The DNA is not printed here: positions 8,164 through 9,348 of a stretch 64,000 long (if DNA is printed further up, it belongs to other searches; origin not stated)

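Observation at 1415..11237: Ppx/GppA-like gene family occurs as repeated modules with a variable downstream partner, including an internally deleted copy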

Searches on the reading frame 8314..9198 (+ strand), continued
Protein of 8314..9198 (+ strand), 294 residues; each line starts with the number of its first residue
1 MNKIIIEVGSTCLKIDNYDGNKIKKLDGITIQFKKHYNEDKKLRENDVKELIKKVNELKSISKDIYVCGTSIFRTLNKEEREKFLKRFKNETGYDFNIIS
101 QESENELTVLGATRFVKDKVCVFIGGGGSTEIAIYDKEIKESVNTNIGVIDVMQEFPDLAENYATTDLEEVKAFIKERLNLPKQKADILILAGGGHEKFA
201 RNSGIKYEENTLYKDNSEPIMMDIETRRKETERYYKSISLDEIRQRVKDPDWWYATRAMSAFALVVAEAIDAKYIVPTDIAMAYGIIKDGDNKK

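Call 83: fold_search(model_id=the predicted structure, library=pdb)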
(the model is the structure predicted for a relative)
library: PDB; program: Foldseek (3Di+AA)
matches with E <= 10: 1586; with E <= 0.001: 397
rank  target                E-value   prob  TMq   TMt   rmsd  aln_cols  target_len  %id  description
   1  7epq_A                1.2e-16  1.00  0.50  0.70   6.1       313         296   17  Crystal structure of exopolyphosphatase (PPX) from Porphyromonas gingivalis in complex with sulfate and magnesium ions (released 2022-05-11)
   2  1t6c                  2.3e-16  1.00  0.49  0.66   5.9       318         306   17  Structural characterization of the Ppx/GppA protein family: crystal structure of the Aquifex aeolicus family member (released 2004-08-03)
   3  1t6d_B                2.5e-16  1.00  0.45  0.60   6.4       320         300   18  MIRAS phasing of the Aquifex aeolicus Ppx/GppA phosphatase: crystal structure of the type II variant (released 2004-08-03)
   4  6pc0_A                2.9e-16  1.00  0.50  0.46   4.9       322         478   22  Crystal structure of Helicobacter pylori PPX/GppA (released 2019-11-20)
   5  7epq_B                2.9e-16  1.00  0.50  0.71   6.0       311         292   16  Crystal structure of exopolyphosphatase (PPX) from Porphyromonas gingivalis in complex with sulfate and magnesium ions (released 2022-05-11)
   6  6pc1_A                5.5e-16  1.00  0.51  0.46   4.9       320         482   23  Crystal structure of Helicobacter pylori PPX/GppA (E143A) in complex with ppGpp (released 2019-11-20)
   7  1t6d_A                6.5e-16  1.00  0.47  0.64   6.0       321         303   17  MIRAS phasing of the Aquifex aeolicus Ppx/GppA phosphatase: crystal structure of the type II variant (released 2004-08-03)
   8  6pc0_B                9.1e-16  1.00  0.50  0.46   5.1       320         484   22  Crystal structure of Helicobacter pylori PPX/GppA (released 2019-11-20)
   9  6pc3_A                1.4e-15  1.00  0.50  0.46   5.4       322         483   23  Crystal structure of Helicobacter pylori PPX/GppA in complex with GSP (released 2019-11-20)
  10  6pc1_D                2.5e-15  1.00  0.49  0.46   4.9       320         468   22  Crystal structure of Helicobacter pylori PPX/GppA (E143A) in complex with ppGpp (released 2019-11-20)
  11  6pc1_B                2.5e-15  1.00  0.50  0.45   5.2       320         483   22  Crystal structure of Helicobacter pylori PPX/GppA (E143A) in complex with ppGpp (released 2019-11-20)
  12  6pc2_A                3.9e-15  1.00  0.52  0.47   5.1       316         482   22  Crystal structure of Helicobacter pylori PPX/GppA in complex with GNP (released 2019-11-20)
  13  8jgo                  5.5e-15  1.00  0.53  0.47  10.8       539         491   12  Crystal structure of Deinococcus radiodurans exopolyphosphatase (released 2024-05-15)
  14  8jgx_A                8.7e-15  1.00  0.48  0.43   7.3       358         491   15  Crystal structure of Acinetobacter baumannii exopolyphosphatase (released 2024-05-15)
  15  2j4r_A                1.0e-14  1.00  0.45  0.60   6.7       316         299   19  Structural Study of the Aquifex aeolicus PPX-GPPA enzyme (released 2007-10-16)
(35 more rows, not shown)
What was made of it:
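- Tried and rejected: It was dominated by the Ppx domain and said nothing about the C-terminal domain (call 83).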

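Call 86: search_protein_families(library=phrogs, proteins=[window:8314-9198:+], max_evalue=0.01)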
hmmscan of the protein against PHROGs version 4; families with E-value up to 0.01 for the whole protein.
window:8314-9198:+ (294 aa): 0 families
